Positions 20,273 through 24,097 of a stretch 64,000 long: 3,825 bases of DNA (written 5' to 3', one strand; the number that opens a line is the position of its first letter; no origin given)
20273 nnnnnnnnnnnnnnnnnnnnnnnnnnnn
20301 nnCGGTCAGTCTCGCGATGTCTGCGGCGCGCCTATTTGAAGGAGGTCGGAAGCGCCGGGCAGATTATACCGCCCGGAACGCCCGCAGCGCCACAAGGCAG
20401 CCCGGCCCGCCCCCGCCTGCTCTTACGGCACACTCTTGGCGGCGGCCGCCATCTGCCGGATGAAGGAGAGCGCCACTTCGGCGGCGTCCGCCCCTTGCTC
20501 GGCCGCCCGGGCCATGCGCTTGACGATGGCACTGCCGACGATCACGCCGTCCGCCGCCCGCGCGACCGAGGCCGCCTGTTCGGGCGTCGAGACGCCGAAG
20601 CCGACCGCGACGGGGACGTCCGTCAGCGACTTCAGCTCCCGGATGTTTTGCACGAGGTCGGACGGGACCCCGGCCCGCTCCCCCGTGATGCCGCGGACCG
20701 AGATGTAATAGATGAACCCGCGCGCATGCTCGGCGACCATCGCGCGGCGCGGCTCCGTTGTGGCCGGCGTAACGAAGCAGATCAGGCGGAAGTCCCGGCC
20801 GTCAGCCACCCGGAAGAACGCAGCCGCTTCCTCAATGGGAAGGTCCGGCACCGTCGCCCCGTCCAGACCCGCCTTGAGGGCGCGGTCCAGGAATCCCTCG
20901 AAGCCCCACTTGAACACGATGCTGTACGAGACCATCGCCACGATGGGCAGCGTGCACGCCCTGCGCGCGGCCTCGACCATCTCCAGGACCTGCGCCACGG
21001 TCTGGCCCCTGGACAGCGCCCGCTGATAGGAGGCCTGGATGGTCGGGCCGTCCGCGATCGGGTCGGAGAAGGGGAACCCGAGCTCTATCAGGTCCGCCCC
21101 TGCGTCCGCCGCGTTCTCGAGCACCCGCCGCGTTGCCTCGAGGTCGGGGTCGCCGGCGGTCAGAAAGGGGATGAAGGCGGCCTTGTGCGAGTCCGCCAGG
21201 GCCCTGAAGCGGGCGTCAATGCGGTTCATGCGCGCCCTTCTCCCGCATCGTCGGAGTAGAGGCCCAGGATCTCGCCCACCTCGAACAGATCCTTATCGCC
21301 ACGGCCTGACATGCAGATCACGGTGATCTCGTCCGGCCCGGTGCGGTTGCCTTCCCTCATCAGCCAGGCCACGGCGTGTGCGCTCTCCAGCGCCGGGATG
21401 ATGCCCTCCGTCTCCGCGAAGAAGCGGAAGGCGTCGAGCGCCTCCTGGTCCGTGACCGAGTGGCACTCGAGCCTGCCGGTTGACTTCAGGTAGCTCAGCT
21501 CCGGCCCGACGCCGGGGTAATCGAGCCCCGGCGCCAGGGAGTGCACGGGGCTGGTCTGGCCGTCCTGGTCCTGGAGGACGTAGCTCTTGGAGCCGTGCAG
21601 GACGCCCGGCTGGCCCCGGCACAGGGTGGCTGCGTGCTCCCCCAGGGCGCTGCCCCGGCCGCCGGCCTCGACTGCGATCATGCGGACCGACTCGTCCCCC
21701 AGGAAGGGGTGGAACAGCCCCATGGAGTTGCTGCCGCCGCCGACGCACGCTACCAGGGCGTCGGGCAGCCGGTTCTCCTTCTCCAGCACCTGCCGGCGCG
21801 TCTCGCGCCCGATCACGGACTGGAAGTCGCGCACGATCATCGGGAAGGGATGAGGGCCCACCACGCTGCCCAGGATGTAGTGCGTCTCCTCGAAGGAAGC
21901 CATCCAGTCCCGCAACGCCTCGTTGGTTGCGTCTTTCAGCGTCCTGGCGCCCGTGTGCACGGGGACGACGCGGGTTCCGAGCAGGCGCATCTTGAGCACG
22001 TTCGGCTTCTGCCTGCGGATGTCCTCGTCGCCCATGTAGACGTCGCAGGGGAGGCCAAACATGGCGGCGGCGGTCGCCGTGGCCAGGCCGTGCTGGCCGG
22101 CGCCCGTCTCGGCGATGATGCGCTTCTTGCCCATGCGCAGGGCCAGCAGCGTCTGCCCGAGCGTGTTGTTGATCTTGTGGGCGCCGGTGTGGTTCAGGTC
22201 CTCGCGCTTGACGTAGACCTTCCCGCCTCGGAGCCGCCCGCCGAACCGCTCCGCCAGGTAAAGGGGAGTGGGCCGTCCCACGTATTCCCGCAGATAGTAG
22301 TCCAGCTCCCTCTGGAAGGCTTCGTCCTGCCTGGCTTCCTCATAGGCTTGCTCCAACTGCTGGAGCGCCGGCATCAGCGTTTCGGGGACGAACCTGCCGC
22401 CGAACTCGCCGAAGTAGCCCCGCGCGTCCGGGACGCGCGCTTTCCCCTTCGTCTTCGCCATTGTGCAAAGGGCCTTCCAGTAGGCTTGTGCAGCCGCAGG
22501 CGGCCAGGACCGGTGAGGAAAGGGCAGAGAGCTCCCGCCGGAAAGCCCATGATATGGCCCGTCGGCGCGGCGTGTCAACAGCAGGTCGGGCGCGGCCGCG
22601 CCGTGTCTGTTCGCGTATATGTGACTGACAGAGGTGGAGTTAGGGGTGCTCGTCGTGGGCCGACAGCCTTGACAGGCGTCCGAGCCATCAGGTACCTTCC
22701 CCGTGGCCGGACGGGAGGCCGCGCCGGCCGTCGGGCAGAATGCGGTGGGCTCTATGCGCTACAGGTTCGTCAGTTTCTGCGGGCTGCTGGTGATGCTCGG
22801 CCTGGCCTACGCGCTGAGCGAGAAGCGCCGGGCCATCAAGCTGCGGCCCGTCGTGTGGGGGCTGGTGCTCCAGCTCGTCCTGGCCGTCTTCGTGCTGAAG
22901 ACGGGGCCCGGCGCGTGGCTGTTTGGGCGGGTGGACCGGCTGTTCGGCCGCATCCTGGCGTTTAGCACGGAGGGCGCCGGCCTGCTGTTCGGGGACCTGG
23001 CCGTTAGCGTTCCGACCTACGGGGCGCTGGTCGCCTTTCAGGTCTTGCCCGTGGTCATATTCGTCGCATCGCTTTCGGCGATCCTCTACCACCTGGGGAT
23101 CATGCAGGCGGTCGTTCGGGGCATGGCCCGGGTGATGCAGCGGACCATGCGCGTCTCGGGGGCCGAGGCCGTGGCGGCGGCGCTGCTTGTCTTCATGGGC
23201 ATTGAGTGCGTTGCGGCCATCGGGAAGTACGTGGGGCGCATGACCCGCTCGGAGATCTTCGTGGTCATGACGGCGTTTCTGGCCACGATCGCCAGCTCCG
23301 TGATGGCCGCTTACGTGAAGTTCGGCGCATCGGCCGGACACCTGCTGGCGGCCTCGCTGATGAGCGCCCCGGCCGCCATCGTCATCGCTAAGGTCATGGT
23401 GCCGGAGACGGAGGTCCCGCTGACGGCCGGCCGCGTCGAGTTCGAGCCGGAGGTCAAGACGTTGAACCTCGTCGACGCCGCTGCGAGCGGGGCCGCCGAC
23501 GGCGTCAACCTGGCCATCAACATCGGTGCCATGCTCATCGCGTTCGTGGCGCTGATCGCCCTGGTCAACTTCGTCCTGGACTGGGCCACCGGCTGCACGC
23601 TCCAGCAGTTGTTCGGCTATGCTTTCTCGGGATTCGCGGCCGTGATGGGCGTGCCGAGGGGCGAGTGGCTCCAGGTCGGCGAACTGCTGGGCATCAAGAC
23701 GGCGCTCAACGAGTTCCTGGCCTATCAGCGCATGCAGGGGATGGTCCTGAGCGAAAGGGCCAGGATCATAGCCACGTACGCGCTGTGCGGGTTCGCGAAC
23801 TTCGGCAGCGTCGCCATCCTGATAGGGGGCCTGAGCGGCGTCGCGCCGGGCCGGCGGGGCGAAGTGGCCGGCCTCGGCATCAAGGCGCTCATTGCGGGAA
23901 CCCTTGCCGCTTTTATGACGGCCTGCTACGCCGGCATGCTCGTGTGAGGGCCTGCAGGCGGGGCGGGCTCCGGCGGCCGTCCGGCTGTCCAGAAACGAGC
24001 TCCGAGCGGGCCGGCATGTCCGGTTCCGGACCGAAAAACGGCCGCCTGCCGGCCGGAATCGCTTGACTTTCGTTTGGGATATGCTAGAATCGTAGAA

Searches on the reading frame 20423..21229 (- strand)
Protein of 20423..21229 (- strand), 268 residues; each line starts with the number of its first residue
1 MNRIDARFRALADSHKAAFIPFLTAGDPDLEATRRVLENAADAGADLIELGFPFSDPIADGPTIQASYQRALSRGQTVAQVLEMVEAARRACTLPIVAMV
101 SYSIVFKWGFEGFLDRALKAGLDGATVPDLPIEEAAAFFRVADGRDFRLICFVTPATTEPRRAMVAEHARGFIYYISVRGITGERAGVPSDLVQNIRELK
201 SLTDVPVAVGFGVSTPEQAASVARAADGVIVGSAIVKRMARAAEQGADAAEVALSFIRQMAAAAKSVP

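Call 43: search_protein_families(library=pfam, proteins=[window:20423-21229:-], max_evalue=0.0001)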
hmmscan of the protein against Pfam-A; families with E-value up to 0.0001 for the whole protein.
window:20423-21229:- (268 aa): 2 families
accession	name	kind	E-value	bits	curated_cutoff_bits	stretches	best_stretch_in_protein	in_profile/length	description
PF00290.26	Trp_syntA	-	3.2e-84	282.4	27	1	8-264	1-258/259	Tryptophan synthase alpha chain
PF01884.23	PcrB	-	1.5e-06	28.3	23.9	1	184-239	160-215/226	PcrB family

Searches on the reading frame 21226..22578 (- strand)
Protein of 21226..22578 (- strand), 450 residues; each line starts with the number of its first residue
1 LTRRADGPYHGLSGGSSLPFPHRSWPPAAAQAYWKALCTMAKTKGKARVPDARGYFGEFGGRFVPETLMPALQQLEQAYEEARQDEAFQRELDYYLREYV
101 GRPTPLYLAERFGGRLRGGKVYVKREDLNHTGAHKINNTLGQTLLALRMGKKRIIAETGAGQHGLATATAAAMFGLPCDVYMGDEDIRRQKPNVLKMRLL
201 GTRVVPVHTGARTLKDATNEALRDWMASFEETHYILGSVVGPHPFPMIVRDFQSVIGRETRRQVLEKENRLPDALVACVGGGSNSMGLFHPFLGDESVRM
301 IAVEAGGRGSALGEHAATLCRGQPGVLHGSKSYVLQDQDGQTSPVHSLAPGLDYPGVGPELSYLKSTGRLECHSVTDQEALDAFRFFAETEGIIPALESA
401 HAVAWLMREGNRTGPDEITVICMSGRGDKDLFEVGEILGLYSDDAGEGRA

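Call 43: search_protein_families(library=pfam, proteins=[window:21226-22578:-], max_evalue=0.0001)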
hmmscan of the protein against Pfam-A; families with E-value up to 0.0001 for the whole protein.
window:21226-22578:- (450 aa): 1 family
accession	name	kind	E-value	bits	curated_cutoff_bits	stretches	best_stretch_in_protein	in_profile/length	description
PF00291.31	PALP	-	1.9e-43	149.4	35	1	101-425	5-295/295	Pyridoxal-phosphate dependent enzyme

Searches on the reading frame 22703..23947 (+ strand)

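Call 43: search_protein_families(library=pfam, proteins=[window:22703-23947:+], max_evalue=0.0001)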
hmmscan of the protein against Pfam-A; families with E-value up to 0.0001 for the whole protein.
window:22703-23947:+ (414 aa): 3 families
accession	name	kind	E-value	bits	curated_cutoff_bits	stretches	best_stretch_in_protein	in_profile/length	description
PF07662.18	Nucleos_tra2_C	-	2.3e-70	237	32.3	1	213-411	1-213/213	Na+ dependent nucleoside transporter C-terminus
PF01773.25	Nucleos_tra2_N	-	1.3e-22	80.6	27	1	26-99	1-74/74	Na+ dependent nucleoside transporter N-terminus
PF07670.19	Gate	-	8.2e-12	46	29.6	1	111-210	1-103/104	Nucleoside recognition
